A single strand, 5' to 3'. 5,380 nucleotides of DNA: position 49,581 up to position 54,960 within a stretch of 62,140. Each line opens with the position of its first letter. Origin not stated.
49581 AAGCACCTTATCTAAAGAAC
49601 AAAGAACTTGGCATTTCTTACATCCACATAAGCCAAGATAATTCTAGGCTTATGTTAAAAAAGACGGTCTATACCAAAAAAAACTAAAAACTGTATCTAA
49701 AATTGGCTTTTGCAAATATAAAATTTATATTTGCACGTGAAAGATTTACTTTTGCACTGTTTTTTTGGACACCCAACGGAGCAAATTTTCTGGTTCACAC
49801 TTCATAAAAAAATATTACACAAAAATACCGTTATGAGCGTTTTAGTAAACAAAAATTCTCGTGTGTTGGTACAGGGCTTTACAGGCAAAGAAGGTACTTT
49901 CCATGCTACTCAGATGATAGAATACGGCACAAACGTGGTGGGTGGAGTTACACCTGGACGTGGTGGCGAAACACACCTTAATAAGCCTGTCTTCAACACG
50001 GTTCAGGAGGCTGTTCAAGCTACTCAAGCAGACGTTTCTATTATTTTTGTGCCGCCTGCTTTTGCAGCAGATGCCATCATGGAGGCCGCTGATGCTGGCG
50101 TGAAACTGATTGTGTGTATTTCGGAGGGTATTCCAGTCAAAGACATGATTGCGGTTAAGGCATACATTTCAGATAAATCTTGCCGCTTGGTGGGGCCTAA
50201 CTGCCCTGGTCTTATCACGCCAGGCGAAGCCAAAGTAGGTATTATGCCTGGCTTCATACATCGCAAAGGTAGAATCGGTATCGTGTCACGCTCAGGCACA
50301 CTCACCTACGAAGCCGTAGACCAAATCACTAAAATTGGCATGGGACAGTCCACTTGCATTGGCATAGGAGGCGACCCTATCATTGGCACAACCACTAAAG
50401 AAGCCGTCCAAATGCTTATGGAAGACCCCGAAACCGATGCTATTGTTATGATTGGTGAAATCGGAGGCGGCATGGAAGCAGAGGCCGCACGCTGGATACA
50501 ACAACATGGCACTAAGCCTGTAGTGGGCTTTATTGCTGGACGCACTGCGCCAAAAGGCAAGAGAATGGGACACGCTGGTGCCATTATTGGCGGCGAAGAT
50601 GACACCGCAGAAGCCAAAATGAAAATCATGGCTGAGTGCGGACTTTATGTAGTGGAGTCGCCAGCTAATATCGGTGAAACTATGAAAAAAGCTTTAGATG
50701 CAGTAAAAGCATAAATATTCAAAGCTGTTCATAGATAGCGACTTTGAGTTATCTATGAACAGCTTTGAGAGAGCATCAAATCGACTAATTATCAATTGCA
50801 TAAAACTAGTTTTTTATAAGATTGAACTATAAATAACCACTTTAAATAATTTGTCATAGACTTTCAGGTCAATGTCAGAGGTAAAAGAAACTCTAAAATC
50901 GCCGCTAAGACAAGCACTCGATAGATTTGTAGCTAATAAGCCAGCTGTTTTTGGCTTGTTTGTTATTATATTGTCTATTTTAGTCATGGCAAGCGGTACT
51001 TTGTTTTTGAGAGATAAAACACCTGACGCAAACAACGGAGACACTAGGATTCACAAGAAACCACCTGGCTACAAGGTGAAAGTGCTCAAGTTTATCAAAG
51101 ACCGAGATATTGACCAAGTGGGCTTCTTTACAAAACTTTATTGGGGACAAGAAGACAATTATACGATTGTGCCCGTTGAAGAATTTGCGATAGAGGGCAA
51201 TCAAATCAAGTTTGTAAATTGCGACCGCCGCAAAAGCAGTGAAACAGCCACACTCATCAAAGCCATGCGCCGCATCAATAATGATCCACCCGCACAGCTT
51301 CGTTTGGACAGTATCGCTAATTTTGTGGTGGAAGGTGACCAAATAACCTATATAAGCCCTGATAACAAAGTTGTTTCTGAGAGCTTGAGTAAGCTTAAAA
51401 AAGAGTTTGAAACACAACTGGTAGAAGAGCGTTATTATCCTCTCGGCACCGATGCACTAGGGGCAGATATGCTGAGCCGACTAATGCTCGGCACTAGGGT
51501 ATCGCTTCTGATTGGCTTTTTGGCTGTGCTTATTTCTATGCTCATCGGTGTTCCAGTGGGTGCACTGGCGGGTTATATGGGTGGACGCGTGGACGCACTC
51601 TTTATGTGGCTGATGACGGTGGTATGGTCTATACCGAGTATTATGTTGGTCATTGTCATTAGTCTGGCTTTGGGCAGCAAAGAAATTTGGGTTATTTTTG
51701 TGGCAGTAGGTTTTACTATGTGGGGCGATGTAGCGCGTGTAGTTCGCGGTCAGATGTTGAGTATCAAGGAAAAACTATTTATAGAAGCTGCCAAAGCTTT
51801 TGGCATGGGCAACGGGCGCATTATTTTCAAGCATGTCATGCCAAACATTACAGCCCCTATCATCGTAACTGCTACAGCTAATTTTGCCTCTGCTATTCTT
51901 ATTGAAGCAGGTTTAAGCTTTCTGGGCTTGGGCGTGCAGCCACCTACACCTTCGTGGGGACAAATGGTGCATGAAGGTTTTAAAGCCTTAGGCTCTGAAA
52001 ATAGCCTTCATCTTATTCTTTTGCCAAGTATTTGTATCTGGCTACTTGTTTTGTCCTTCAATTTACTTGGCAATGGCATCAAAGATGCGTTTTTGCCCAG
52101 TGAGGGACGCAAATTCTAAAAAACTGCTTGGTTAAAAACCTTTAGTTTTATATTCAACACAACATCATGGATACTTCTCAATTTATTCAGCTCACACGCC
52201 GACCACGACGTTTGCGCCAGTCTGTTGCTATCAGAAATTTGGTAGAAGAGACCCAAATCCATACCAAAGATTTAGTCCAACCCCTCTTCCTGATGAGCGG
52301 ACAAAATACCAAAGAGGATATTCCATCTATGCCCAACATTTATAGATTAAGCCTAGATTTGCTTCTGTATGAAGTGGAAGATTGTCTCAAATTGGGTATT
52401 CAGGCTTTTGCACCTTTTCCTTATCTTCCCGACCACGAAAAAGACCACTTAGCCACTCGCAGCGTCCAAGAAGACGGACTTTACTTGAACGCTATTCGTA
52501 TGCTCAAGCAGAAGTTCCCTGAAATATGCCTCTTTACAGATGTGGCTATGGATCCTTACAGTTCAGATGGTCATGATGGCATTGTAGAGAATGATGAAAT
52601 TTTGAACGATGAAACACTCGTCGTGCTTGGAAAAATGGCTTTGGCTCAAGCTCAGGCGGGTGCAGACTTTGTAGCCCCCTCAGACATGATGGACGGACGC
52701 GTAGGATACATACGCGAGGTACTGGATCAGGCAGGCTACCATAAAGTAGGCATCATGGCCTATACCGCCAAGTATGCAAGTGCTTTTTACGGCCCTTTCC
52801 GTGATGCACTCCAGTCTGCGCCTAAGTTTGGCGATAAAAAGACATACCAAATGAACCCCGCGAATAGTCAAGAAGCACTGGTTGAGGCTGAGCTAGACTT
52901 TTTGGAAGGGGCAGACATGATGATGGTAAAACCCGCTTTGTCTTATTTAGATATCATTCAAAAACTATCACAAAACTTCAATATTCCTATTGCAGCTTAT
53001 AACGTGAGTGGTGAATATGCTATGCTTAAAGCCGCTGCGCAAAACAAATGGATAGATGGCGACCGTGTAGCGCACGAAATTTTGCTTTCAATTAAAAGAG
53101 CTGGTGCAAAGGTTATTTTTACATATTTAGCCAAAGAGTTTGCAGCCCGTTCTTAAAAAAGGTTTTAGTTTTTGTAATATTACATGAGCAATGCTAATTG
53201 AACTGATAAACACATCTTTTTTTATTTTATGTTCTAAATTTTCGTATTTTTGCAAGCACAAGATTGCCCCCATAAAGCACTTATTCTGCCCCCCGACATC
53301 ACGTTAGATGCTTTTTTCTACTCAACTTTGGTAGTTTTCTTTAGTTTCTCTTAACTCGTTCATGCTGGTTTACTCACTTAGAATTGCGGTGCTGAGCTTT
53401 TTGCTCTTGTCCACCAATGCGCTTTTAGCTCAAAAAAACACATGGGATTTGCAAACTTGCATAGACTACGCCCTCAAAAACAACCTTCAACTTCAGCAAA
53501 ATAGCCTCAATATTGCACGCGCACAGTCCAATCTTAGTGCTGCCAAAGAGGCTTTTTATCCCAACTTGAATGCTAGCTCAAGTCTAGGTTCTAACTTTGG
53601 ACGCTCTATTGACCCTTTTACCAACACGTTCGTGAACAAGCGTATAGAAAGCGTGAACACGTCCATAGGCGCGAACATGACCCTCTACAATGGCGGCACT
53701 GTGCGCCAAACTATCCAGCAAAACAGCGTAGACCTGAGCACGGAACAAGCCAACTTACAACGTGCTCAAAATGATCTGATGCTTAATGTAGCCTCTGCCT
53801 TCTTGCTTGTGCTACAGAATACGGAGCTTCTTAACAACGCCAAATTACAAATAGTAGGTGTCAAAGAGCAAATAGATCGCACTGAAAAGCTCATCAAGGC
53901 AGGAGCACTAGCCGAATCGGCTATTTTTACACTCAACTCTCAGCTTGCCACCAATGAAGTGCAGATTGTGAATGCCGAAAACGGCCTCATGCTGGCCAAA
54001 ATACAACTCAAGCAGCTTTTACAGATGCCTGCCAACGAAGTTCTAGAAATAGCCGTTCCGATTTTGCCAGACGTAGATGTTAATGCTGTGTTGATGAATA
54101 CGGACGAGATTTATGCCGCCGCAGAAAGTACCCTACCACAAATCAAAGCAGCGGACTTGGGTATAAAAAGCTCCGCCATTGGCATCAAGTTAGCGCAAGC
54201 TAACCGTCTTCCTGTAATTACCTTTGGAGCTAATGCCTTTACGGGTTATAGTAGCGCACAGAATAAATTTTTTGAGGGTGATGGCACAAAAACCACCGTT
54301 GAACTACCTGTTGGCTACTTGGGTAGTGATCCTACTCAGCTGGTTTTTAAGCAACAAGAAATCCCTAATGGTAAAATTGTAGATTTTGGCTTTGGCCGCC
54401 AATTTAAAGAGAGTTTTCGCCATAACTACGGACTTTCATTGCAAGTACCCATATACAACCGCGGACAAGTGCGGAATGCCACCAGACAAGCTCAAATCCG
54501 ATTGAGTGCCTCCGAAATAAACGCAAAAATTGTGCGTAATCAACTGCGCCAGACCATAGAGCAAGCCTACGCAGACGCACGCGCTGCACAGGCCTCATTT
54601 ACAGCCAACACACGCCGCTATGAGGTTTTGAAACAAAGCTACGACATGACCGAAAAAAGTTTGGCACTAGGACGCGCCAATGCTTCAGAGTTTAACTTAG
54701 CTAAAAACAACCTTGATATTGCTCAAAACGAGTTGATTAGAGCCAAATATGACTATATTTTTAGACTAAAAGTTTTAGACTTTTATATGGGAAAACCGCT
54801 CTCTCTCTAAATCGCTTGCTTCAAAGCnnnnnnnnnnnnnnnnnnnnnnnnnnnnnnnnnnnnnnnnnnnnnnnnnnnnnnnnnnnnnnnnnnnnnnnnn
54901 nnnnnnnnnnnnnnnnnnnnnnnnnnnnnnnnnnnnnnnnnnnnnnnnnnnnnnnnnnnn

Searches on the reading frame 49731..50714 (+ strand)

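Call 17: search_protein_families(library=pfam, proteins=[window:49731-50714:+], max_evalue=0.01)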
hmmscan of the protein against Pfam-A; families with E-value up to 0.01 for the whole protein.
window:49731-50714:+ (327 aa): 5 families
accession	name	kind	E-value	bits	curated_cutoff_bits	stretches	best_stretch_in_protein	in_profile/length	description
PF02629.25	CoA_binding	-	1.5e-30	106.3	22.3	1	40-133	1-97/97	CoA binding domain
PF00549.24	Ligase_CoA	-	7.7e-23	81.5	24.5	1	185-298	1-120/128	CoA-ligase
PF13607.11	Succ_CoA_lig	-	1.2e-11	44.9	27.4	1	179-312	1-129/138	Succinyl-CoA ligase like flavodoxin domain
PF13380.12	CoA_binding_2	-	3.9e-07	31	22.8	1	53-162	14-114/116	CoA binding domain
PF07991.19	KARI_N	-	0.0033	17.5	20.6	1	42-137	4-100/165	Acetohydroxy acid isomeroreductase, NADPH-binding domain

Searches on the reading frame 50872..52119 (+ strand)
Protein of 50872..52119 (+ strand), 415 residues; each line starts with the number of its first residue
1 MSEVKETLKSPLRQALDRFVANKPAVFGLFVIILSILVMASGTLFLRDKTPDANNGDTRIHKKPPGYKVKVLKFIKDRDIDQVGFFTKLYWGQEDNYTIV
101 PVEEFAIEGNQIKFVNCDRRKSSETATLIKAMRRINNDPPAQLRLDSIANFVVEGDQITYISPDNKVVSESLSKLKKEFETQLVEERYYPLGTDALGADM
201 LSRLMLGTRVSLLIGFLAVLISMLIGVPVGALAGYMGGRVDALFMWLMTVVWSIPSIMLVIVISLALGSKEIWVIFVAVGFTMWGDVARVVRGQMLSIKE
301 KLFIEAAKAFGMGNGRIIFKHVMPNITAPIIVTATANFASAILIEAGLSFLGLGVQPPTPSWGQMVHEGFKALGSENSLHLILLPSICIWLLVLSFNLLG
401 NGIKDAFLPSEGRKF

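Call 18: search_protein_families(library=pfam, proteins=[window:50872-52119:+], max_evalue=0.01)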
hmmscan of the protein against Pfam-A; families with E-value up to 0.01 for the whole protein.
window:50872-52119:+ (415 aa): 2 families
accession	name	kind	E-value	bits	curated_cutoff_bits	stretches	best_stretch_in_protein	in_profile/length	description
PF00528.27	BPD_transp_1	-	8.1e-29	101.1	26.4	1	226-408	1-179/184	Binding-protein-dependent transport system inner membrane component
PF12911.12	OppC_N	-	3.5e-06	27.2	23.9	1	10-53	1-43/53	N-terminal TM domain of oligopeptide transport permease C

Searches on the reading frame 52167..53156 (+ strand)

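Call 17: search_protein_families(library=pfam, proteins=[window:52167-53156:+], max_evalue=0.01)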
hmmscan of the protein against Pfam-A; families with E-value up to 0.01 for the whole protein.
window:52167-53156:+ (329 aa): 2 families
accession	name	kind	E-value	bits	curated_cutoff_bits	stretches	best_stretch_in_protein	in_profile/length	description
PF00490.27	ALAD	-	1.8e-137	458.2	24.6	1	11-326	2-315/317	Delta-aminolevulinic acid dehydratase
PF18968.5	DUF5707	-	0.007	16.7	26.8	0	163-206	3-46/98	Family of unknown function (DUF5707)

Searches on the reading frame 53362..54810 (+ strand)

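Call 18: search_protein_families(library=pfam, proteins=[window:53362-54810:+], max_evalue=0.01)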
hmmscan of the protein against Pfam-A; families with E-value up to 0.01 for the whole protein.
window:53362-54810:+ (482 aa): 1 family
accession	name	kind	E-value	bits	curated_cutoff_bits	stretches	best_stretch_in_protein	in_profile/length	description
PF02321.23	OEP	-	3.4e-54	183.9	22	2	248-469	2-179/187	Outer membrane efflux protein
